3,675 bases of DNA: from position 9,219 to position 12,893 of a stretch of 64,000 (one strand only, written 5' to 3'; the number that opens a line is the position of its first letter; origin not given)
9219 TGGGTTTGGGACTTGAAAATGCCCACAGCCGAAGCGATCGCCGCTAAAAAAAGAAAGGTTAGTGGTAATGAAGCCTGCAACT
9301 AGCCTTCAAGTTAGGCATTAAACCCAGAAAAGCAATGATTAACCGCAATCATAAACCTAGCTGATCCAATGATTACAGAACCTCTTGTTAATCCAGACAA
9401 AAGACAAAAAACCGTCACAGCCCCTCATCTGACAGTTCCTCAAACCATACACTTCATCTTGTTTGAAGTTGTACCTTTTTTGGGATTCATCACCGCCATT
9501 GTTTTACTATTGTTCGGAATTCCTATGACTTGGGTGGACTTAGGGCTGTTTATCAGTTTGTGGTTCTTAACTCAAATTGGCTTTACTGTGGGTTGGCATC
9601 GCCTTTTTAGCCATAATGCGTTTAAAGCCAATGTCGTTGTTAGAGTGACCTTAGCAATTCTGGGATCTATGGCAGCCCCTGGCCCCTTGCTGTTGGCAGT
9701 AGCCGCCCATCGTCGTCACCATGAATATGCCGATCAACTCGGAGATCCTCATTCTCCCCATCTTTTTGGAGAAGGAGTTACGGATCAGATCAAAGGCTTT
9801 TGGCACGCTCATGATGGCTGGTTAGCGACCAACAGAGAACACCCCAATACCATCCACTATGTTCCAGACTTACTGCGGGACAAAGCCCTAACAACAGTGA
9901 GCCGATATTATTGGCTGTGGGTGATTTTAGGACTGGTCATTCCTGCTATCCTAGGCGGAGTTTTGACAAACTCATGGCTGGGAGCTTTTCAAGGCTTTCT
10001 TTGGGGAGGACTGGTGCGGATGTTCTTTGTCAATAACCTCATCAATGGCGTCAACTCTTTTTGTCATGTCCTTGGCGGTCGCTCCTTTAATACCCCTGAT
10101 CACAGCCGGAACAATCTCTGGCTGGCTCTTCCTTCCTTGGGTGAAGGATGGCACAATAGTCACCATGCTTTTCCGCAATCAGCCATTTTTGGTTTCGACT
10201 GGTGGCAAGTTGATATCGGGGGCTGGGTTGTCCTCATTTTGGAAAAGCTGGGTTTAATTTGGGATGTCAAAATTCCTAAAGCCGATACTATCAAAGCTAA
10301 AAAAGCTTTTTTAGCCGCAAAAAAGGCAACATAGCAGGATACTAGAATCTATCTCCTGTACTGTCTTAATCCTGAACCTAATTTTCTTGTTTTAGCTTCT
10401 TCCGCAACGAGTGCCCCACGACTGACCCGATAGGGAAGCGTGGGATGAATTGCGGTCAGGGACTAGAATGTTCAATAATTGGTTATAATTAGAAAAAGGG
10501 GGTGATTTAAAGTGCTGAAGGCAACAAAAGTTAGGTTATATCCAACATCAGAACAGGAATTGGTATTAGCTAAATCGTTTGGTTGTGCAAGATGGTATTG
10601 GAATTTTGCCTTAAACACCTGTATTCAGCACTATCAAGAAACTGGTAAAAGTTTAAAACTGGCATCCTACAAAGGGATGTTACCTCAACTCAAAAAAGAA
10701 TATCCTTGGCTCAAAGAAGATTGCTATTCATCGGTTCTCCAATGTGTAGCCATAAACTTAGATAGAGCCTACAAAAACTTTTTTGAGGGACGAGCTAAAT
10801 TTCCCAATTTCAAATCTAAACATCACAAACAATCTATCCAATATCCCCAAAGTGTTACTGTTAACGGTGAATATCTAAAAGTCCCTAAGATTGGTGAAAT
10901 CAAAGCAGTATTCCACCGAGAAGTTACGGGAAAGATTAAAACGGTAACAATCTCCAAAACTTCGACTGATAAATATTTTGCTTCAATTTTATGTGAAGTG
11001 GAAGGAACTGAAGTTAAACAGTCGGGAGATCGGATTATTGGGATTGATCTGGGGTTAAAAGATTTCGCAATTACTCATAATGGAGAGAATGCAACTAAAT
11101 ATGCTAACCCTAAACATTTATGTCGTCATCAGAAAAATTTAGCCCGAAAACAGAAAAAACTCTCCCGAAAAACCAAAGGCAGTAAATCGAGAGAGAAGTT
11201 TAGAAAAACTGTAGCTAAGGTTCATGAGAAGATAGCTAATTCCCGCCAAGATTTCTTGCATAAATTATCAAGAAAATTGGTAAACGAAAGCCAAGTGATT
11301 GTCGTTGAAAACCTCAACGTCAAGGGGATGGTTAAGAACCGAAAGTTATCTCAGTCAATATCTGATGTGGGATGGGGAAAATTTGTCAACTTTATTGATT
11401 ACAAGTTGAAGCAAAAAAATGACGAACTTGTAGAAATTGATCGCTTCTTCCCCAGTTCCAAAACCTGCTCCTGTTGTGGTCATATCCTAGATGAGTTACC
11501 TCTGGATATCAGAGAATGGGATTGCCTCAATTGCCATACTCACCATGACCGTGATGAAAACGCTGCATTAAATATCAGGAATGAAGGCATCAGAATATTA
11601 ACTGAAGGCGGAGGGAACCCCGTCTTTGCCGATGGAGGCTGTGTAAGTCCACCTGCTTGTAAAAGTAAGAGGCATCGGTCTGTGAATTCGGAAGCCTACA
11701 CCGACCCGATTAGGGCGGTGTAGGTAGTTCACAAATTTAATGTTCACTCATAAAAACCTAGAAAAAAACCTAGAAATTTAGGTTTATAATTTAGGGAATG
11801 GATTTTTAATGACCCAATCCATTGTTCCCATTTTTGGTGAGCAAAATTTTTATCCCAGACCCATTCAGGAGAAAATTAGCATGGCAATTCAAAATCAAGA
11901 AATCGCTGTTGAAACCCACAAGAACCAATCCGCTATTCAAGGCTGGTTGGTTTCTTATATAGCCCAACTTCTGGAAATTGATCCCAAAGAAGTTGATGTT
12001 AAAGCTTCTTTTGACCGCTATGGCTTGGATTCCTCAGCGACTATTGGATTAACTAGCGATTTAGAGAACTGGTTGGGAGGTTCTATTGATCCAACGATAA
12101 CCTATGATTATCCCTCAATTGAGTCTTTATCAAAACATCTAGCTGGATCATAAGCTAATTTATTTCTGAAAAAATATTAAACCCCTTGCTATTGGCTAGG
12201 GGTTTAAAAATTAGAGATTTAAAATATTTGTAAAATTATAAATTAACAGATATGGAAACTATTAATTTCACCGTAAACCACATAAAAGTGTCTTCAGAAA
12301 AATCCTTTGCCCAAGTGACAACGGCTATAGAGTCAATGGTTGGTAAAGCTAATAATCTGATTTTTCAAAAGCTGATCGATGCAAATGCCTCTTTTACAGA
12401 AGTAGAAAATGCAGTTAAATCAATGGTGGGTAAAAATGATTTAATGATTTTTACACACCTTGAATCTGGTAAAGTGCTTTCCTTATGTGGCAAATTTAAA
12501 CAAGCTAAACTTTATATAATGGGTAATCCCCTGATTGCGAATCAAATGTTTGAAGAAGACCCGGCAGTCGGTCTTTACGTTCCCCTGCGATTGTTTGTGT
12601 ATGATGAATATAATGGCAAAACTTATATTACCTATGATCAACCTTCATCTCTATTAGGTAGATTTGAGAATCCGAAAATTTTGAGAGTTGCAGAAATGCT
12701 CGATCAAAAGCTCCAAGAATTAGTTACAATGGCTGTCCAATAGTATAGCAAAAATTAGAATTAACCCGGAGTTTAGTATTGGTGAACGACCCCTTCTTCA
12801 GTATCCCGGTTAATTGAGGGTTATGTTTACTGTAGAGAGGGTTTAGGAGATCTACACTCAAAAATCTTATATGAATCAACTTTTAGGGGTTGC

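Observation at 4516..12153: FAAL + four tandem divergent delta-9-family desaturases + stand-alone ACP: putative polyunsaturated-acyl biosynthetic cassette split by an IS element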

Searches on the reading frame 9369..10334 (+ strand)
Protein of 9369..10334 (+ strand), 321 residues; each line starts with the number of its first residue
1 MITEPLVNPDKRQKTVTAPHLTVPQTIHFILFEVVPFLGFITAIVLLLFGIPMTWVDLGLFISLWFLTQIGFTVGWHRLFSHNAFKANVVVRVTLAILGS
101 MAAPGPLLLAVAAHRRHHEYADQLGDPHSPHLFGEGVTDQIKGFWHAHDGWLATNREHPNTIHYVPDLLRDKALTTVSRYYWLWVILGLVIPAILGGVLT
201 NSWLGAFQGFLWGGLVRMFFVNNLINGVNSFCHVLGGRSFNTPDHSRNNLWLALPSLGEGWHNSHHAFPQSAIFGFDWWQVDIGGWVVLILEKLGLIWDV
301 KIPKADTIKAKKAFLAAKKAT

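Call 3: search_protein_families(library=pfam, proteins=[window:9369-10334:+])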
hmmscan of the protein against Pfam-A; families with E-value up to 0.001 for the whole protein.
window:9369-10334:+ (321 aa): 1 family
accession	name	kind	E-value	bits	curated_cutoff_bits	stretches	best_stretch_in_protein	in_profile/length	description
PF00487.30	FA_desaturase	-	5.2e-14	53.1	29.7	1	55-280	3-230/253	Fatty acid desaturase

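Call 4: search_protein_families(library=ncbifam, proteins=[window:9369-10334:+])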
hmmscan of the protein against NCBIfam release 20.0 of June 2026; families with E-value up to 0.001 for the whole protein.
window:9369-10334:+ (321 aa): 1 family
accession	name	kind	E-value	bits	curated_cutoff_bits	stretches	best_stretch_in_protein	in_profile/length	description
NF049918.1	DesA_fam_desat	equivalog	1.2e-21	77.3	400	1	60-313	13-253/385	DesA family fatty acid desaturase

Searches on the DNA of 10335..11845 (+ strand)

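Call 31: search_dna_similar(query=window:10335-11845:+, collection=plasmids, mode=near, max_rows=10)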
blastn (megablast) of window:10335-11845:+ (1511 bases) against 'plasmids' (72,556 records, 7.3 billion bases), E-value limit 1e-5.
Records with a match: 1; places in all: 1; records where one place covers at least 80% of the query: 0.
Best place of each record, by identity: 60-80% 1.
By first word of the organism name: Nostoc 1.
By predicted mobility (MOB-suite, as given by PLSDB): non-mobilizable 1.
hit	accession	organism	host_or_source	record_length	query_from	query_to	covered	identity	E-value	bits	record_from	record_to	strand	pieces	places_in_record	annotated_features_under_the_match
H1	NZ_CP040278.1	Nostoc sp. C052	Blasia pusilla,pure culture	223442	161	1317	77%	73.7%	7e-116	425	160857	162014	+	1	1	RNA-guided endonuclease TnpB family protein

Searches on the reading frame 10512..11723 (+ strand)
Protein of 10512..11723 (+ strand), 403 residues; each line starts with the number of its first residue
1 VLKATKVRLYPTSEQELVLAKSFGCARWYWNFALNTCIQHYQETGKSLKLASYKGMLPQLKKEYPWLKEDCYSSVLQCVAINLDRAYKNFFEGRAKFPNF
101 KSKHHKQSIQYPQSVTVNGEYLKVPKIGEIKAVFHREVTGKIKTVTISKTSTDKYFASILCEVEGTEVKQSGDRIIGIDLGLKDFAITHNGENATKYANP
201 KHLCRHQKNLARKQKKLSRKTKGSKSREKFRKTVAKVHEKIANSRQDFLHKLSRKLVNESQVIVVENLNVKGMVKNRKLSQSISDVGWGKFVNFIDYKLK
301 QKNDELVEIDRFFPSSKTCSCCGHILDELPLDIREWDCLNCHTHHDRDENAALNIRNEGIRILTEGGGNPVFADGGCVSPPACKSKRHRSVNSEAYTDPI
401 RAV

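Call 3: search_protein_families(library=pfam, proteins=[window:10512-11723:+])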
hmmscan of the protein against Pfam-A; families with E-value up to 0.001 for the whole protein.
window:10512-11723:+ (403 aa): 3 families
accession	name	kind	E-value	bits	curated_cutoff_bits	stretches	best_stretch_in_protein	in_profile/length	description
PF01385.25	OrfB_IS605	-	4.4e-30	104.8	30.5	1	158-277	1-120/120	Probable transposase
PF07282.18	Cas12f1-like_TNB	-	3.6e-22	78.7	26.3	1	288-355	1-60/60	Cas12f1-like, TNB domain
PF12323.14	HTH_OrfB_IS605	-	2.9e-19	68.7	21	1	1-46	1-47/47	Helix-turn-helix domain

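Call 4: search_protein_families(library=ncbifam, proteins=[window:10512-11723:+])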
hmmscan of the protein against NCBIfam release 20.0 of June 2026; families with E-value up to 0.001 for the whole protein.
window:10512-11723:+ (403 aa): 6 families
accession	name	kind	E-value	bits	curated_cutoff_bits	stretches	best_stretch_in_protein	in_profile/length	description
NF038281.1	IS200_TnpB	exception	2.6e-120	401.8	425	1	3-360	2-360/360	IS200/IS605 family element RNA-guided endonuclease TnpB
NF040570.1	guided_TnpB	subfamily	2.3e-105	353.1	100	1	6-357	2-388/389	RNA-guided endonuclease TnpB family protein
NF038280.1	IS607_TnpB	exception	2.3e-56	191.6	350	1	2-358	3-391/431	IS607 family element RNA-guided endonuclease TnpB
NF038192.1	V_cas_c2c8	exception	2.6e-28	99.3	350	1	58-325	137-453/457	type V CRISPR-associated protein C2c8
NF049972.1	CRISPR_Cas12f2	exception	7.8e-15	54.6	450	1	152-363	306-523/524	type V CRISPR-associated effector Cas12f2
TIGR01766.2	TIGR01766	domain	1.9e-11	44.3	32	1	243-313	3-80/82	IS200/IS605 family accessory protein TnpB-related protein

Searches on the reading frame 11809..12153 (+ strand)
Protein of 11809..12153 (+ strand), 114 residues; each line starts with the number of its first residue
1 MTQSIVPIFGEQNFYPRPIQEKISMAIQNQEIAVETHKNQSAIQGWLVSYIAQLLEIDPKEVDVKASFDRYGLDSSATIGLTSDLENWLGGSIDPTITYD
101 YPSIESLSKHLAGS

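Call 3: search_protein_families(library=pfam, proteins=[window:11809-12153:+])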
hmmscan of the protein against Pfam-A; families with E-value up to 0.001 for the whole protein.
window:11809-12153:+ (114 aa): 2 families
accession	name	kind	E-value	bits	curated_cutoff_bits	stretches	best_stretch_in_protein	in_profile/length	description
PF00550.31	PP-binding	-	1.1e-13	51.6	20.8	1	46-111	2-67/67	Phosphopantetheine attachment site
PF23297.2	ACP_SdgA_C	-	3.2e-05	24.4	27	1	36-95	4-59/95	Highly reducing polyketide synthase sdgA, C-terminal ACP domain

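Call 4: search_protein_families(library=ncbifam, proteins=[window:11809-12153:+])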
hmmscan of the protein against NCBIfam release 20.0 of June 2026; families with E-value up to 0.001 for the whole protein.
window:11809-12153:+ (114 aa): 3 families
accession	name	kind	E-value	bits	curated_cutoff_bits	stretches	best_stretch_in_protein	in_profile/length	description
NF040607.1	mycolic_Pks13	equivalog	9.1e-10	36.6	2100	1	42-111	5-74/1680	polyketide synthase Pks13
NF045894.1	PKS_plus_SDR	equivalog_domain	1.2e-07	29.7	1740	1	32-112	1429-1510/1515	type I polyketide synthase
NF004716.0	PRK06060.1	equivalog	3.6e-05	22.1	1228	1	30-111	534-615/705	p-hydroxybenzoic acid--AMP ligase FadD22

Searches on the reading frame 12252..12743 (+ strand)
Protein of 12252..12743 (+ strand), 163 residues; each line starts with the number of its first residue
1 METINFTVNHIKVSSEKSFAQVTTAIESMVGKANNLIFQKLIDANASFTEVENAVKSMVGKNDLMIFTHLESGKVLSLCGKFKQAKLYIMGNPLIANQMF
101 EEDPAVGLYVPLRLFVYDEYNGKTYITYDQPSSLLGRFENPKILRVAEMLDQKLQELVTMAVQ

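Call 3: search_protein_families(library=pfam, proteins=[window:12252-12743:+])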
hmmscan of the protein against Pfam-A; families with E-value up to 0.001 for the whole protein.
window:12252-12743:+ (163 aa): 1 family
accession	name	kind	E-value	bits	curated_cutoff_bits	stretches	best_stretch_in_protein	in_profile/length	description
PF03625.19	DUF302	-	4.6e-12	46.1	23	1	82-131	15-63/63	Domain of unknown function DUF302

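Call 4: search_protein_families(library=ncbifam, proteins=[window:12252-12743:+])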
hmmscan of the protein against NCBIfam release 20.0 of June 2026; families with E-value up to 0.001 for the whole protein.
window:12252-12743:+ (163 aa): 1 family
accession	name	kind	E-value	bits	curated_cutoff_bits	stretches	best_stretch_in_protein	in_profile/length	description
NF002454.0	PRK01636.1-2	equivalog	0.00023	20.7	312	1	51-137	155-242/270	fluoride efflux transporter CrcB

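Call 54: search_solved_structures(query=window:12252-12743:+, max_evalue=1)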
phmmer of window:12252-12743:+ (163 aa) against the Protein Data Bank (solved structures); distinct sequences matched with E-value up to 1: 2.
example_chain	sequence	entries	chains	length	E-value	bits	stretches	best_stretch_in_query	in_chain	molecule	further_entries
1q9u_A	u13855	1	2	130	3.9e-05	26.7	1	89-155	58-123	Uncharacterized protein APC35924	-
7tj1_A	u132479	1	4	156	7.3e-05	25.9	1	48-137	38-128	Putative fluoride ion transporter CrcB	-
